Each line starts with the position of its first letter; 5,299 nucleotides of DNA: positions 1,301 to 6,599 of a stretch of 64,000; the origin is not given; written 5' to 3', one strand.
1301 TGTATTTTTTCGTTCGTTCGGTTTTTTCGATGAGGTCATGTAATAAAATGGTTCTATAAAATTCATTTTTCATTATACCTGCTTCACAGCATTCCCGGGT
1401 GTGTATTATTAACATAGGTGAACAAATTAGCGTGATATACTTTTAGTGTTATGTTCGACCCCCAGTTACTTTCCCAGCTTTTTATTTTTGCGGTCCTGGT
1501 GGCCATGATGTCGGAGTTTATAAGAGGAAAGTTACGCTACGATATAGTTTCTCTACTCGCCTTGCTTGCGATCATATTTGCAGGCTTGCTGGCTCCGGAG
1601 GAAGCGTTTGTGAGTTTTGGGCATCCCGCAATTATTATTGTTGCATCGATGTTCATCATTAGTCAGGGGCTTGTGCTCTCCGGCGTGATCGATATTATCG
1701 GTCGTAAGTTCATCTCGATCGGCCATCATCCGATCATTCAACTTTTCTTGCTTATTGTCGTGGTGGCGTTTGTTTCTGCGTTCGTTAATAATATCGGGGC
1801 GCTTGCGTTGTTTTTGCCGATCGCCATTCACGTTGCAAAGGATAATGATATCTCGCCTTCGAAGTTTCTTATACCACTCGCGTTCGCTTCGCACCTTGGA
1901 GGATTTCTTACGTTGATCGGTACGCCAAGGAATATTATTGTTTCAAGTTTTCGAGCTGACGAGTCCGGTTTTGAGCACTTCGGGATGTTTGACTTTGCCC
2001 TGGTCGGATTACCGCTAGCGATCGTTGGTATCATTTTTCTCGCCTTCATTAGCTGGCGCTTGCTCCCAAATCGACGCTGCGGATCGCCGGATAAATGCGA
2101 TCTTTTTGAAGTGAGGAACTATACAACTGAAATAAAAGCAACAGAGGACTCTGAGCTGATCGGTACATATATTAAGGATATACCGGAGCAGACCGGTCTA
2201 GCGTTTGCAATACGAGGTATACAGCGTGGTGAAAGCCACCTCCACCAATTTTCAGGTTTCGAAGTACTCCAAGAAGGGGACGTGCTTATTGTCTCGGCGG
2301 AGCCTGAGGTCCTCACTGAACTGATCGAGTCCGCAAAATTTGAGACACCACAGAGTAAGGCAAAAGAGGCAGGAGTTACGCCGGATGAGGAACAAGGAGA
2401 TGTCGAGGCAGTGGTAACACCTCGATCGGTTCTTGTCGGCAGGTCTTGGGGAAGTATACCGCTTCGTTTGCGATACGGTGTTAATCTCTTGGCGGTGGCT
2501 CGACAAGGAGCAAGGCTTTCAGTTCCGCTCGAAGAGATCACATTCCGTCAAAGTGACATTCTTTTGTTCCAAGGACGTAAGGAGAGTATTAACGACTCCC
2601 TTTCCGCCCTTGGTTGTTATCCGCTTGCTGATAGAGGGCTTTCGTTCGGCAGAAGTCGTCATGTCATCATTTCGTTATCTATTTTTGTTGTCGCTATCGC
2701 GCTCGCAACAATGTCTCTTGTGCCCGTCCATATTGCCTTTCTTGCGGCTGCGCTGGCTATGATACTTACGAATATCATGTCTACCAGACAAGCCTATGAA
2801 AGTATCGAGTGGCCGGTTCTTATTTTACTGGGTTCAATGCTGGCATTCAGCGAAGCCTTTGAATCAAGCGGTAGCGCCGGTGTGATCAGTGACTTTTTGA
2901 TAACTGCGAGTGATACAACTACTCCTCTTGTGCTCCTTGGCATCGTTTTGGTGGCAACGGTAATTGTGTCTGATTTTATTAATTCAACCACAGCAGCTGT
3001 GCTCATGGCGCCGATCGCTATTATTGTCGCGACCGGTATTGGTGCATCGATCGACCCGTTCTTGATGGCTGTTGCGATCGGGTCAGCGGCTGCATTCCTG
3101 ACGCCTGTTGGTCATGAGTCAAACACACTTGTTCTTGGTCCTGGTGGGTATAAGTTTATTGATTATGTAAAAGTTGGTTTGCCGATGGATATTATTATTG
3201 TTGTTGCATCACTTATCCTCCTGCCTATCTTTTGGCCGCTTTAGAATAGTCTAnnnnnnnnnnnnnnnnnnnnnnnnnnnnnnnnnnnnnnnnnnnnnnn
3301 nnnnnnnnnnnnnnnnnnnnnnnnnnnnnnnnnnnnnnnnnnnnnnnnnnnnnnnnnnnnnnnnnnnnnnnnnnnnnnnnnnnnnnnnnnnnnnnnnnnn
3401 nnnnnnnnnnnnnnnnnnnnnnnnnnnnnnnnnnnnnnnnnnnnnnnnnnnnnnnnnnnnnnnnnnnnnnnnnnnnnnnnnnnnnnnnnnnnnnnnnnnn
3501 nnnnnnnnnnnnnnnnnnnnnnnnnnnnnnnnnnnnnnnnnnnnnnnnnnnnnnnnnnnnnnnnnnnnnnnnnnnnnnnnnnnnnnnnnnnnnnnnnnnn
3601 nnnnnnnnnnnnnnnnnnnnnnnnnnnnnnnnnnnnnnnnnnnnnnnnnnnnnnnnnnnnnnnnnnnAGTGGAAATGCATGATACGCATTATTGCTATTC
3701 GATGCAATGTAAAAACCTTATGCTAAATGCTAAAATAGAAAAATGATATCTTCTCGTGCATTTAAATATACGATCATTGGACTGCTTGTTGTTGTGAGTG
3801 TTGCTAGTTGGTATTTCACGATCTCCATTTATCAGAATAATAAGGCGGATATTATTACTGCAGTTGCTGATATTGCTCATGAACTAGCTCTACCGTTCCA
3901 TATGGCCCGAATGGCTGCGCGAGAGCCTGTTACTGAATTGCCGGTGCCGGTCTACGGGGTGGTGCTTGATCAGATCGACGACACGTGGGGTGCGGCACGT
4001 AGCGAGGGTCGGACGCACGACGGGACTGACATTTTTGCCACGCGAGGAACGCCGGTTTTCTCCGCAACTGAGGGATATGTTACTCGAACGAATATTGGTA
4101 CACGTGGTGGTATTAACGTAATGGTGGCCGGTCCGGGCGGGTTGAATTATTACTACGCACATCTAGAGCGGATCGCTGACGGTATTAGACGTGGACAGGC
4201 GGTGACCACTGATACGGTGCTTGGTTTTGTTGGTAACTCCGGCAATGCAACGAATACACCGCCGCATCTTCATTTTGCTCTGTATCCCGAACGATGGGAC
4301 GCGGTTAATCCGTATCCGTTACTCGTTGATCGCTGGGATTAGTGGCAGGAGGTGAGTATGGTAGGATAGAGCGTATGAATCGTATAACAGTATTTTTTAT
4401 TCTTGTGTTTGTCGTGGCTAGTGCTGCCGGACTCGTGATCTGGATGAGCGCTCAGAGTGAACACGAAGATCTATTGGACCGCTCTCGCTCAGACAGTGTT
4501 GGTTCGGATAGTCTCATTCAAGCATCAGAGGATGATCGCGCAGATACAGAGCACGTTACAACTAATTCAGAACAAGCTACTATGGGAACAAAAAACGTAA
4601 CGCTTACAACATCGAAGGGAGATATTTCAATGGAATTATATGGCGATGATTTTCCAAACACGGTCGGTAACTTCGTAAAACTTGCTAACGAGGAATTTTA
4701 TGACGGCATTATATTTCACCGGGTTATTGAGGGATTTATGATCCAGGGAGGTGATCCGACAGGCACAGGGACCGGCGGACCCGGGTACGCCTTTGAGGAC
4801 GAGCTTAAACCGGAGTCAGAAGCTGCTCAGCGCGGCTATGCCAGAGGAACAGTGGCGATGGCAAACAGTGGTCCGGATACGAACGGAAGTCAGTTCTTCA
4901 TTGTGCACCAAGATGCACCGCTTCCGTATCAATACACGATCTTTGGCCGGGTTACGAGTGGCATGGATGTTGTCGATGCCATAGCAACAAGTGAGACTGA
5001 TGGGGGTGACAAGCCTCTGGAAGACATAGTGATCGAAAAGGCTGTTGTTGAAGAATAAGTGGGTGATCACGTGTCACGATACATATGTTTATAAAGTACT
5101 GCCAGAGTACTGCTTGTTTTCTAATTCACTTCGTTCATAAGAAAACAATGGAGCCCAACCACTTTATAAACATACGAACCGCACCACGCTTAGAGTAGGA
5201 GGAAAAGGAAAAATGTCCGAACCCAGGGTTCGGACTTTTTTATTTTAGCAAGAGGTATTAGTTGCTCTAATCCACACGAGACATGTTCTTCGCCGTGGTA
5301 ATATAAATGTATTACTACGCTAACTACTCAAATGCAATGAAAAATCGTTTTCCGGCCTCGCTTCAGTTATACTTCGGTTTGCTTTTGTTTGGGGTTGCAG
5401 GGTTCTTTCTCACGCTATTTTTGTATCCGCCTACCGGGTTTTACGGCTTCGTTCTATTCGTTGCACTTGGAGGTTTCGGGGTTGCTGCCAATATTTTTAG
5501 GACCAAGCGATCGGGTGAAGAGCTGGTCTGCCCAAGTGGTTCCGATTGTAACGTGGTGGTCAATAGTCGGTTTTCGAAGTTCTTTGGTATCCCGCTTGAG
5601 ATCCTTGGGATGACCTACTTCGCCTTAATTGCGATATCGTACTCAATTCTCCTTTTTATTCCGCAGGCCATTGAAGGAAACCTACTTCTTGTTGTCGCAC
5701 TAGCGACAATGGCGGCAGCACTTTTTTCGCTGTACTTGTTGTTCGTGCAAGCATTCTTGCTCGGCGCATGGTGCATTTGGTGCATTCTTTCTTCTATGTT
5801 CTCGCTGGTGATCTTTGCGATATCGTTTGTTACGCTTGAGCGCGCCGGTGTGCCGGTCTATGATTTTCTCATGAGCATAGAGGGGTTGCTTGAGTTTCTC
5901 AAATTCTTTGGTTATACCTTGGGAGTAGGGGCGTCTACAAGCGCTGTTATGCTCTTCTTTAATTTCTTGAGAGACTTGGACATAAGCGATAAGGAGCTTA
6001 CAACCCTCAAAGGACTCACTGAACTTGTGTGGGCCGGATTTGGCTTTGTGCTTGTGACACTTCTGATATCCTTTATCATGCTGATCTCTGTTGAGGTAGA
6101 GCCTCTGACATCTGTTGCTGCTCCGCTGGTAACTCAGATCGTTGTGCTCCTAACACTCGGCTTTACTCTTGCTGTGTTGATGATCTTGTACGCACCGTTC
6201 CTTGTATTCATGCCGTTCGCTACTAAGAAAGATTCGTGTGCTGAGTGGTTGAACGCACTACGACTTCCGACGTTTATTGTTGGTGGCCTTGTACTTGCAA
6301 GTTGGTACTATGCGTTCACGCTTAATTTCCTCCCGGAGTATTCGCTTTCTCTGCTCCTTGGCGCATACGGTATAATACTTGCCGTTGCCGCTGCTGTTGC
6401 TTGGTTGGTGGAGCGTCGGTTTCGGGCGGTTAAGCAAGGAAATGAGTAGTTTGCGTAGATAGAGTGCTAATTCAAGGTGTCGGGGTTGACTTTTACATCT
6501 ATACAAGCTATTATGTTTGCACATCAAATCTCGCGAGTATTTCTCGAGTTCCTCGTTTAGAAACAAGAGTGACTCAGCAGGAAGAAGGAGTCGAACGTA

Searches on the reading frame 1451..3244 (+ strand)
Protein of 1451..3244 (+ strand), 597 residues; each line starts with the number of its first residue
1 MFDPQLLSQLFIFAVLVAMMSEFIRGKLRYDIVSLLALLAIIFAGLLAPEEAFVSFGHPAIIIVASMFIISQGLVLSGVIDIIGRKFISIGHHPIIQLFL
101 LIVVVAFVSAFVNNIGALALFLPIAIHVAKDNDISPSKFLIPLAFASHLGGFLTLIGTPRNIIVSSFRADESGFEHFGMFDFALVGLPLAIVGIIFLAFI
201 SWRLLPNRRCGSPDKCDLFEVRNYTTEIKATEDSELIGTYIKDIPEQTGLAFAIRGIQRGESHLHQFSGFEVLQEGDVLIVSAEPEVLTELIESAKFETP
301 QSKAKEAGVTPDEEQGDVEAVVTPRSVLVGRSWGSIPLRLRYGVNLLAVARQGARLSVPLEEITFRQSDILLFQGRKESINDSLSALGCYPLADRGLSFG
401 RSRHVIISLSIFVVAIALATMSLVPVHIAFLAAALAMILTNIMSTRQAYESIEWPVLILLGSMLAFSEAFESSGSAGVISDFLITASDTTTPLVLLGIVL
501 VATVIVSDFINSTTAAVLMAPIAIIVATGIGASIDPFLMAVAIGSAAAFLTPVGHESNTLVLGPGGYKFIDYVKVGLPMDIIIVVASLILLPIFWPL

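Call 30: search_protein_families(library=pfam, proteins=[window:1451-3244:+], max_evalue=0.00001)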
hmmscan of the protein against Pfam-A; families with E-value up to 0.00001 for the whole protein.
window:1451-3244:+ (597 aa): 3 families
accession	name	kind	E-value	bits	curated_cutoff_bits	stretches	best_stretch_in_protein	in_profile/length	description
PF03600.22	CitMHS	-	4.9e-85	286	31.9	2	23-544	4-336/336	Citrate transporter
PF00939.25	Na_sulph_symp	-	5.9e-22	78.8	27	2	420-596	288-467/472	Sodium:sulfate symporter transmembrane region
PF02080.26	TrkA_C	-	2.3e-16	59.9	27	2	226-293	2-68/71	TrkA-C domain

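Call 66: find_encoding_contigs(protein=window:1451-3244:+, flank=10000, max_places=2)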
Protein window:1451-3244:+ (597 aa): 6 contigs read that carry it; 1 place shown.
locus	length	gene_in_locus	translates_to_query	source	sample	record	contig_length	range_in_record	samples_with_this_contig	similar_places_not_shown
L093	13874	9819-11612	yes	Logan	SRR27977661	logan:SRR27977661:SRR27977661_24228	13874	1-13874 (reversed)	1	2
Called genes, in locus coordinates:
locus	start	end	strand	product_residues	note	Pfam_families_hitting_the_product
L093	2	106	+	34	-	?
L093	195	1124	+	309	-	PF04018:VCA0040-like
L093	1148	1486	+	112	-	PF01906:YbjQ_1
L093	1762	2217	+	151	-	PF08327:AHSA1 (weak)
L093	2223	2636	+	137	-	PF00903:Glyoxalase, PF06983:3-dmu-9_3-mt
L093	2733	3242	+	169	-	PF00293:NUDIX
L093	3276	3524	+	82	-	PF01541:GIY-YIG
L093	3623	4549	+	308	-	PF01186:Lysyl_oxidase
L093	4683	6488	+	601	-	PF00009:GTP_EFTU, PF01926:MMR_HSR1 (weak), PF22042:EF-G_D2, PF03144:GTP_EFTU_D2, PF00679:EFG_C, PF21018:BipA_C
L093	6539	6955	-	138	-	PF00520:Ion_trans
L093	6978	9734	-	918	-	PF00690:Cation_ATPase_N, PF00122:E1-E2_ATPase, PF00702:Hydrolase, PF13246:Cation_ATPase, PF00689:Cation_ATPase_C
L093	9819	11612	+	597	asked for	PF00939:Na_sulph_symp (weak), PF03600:CitMHS, PF02080:TrkA_C (weak), PF00939:Na_sulph_symp, PF03600:CitMHS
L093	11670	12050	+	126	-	-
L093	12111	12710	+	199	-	PF01551:Peptidase_M23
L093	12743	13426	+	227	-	PF00160:Pro_isomerase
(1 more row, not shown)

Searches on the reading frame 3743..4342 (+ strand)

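Call 30: search_protein_families(library=pfam, proteins=[window:3743-4342:+], max_evalue=0.00001)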
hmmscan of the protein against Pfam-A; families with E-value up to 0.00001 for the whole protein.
window:3743-4342:+ (199 aa): 1 family
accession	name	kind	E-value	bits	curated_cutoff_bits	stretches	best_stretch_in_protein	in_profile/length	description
PF01551.29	Peptidase_M23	-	1.4e-19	70.5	28.7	1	91-190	2-96/96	Peptidase family M23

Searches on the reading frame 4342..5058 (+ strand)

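Call 30: search_protein_families(library=pfam, proteins=[window:4342-5058:+], max_evalue=0.00001)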
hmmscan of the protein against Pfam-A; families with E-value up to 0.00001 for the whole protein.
window:4342-5058:+ (238 aa): 1 family
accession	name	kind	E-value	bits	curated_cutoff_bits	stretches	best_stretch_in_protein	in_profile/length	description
PF00160.26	Pro_isomerase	-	1.9e-47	161.9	21.7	1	86-235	2-158/159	Cyclophilin type peptidyl-prolyl cis-trans isomerase/CLD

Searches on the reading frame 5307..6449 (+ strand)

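Call 30: search_protein_families(library=pfam, proteins=[window:5307-6449:+], max_evalue=0.00001)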
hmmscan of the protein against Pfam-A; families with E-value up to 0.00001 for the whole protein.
window:5307-6449:+ (380 aa): 1 family
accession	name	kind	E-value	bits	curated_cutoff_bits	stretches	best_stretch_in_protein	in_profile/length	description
PF07884.19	VKOR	-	7.4e-20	71.9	27.5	1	50-173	4-133/134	Vitamin K epoxide reductase family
